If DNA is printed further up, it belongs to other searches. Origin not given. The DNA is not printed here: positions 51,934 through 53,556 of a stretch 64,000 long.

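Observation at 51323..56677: Metal-regulator gene embedded in a run of membrane-lipid-type enzymes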

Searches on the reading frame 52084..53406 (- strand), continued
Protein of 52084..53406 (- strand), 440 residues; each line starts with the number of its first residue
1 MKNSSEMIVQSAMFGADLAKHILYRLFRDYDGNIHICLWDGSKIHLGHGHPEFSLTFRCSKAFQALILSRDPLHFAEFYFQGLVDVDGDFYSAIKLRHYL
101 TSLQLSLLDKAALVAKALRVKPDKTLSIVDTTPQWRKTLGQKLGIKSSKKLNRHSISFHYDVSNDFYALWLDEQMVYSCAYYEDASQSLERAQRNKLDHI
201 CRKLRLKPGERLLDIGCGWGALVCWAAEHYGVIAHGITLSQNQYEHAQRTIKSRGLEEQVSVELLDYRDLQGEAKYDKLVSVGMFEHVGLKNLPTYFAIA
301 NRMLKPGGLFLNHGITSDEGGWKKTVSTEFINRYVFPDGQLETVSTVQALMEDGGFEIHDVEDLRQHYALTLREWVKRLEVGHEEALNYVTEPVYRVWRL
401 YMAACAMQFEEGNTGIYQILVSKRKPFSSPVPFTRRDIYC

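Call 60: search_solved_structures(query=window:52084-53406:-, max_evalue=1e-50, show_alignments=3)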
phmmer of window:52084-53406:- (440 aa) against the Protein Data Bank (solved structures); distinct sequences matched with E-value up to 1e-50: 3.
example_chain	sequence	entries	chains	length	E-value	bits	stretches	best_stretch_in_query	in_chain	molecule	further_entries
5z9o_A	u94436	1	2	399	8.4e-75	255.7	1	146-436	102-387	Cyclopropane-fatty-acyl-phospholipid synthase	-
7qos_A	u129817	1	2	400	6.9e-70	239.5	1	153-430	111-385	Cyclopropane-fatty-acyl-phospholipid synthase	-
6bqc_A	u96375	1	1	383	5.2e-56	193.7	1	154-423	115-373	Cyclopropane-fatty-acyl-phospholipid synthase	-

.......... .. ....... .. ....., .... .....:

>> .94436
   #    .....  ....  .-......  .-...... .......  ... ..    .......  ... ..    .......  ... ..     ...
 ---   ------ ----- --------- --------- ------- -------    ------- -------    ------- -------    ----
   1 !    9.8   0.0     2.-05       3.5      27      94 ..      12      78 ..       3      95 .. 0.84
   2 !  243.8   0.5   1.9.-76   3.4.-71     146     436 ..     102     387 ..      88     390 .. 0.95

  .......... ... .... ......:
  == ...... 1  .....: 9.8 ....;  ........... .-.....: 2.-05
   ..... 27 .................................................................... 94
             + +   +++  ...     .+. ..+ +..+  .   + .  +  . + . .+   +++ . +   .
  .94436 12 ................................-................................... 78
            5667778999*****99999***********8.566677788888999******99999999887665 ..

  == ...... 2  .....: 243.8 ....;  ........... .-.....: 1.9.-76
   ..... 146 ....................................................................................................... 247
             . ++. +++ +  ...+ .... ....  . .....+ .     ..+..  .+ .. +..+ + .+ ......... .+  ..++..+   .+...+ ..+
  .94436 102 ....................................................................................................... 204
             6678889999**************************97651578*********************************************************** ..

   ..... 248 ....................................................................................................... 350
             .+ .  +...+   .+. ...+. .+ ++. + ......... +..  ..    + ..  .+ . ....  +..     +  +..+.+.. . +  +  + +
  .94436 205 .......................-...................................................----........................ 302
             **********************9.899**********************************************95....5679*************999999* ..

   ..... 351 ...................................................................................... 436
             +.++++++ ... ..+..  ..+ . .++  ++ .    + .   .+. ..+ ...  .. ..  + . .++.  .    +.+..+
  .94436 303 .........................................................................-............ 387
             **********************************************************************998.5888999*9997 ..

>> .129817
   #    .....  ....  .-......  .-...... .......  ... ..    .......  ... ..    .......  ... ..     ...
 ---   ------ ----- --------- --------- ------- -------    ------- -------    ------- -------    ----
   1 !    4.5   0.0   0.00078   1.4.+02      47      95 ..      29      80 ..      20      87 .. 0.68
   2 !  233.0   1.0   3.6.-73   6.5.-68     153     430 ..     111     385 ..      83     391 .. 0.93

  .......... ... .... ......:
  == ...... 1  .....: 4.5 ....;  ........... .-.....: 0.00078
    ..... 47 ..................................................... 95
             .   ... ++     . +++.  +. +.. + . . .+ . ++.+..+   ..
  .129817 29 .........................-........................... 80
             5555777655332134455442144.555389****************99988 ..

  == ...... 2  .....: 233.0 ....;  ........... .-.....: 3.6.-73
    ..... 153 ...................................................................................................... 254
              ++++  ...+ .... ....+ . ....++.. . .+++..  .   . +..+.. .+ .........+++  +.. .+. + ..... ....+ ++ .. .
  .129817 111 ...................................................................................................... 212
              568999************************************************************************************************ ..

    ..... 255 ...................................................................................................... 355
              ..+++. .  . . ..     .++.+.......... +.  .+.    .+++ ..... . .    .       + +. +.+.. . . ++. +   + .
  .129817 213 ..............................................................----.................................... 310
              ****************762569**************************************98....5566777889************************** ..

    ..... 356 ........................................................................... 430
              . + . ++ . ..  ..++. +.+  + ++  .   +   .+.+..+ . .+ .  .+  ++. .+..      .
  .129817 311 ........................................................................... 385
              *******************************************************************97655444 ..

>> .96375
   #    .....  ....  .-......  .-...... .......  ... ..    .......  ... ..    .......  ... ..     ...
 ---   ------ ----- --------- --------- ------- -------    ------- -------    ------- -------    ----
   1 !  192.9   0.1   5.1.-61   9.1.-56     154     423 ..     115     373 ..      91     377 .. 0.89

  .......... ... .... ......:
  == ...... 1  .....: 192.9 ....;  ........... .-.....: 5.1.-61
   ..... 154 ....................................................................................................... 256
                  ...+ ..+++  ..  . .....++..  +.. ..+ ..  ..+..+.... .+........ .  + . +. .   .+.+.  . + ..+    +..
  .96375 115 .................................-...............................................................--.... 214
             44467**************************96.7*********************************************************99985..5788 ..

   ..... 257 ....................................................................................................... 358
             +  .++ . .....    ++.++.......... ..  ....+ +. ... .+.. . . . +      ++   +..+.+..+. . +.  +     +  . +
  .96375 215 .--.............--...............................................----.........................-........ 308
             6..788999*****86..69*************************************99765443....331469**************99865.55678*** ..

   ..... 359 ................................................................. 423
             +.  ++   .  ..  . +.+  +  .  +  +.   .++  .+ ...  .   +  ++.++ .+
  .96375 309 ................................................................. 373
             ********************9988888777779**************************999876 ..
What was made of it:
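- On Cyclopropane-fatty-acyl-phospholipid synthase (Cfa/CfaB equivalogs): All five are identical in the alignment to 6bqc (call 60).
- SAM motif and all five bicarbonate-site residues are conserved (call 60). The bicarbonate and catalytic residues specific to olefin-methylating CMAS enzymes are all present (call 60).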
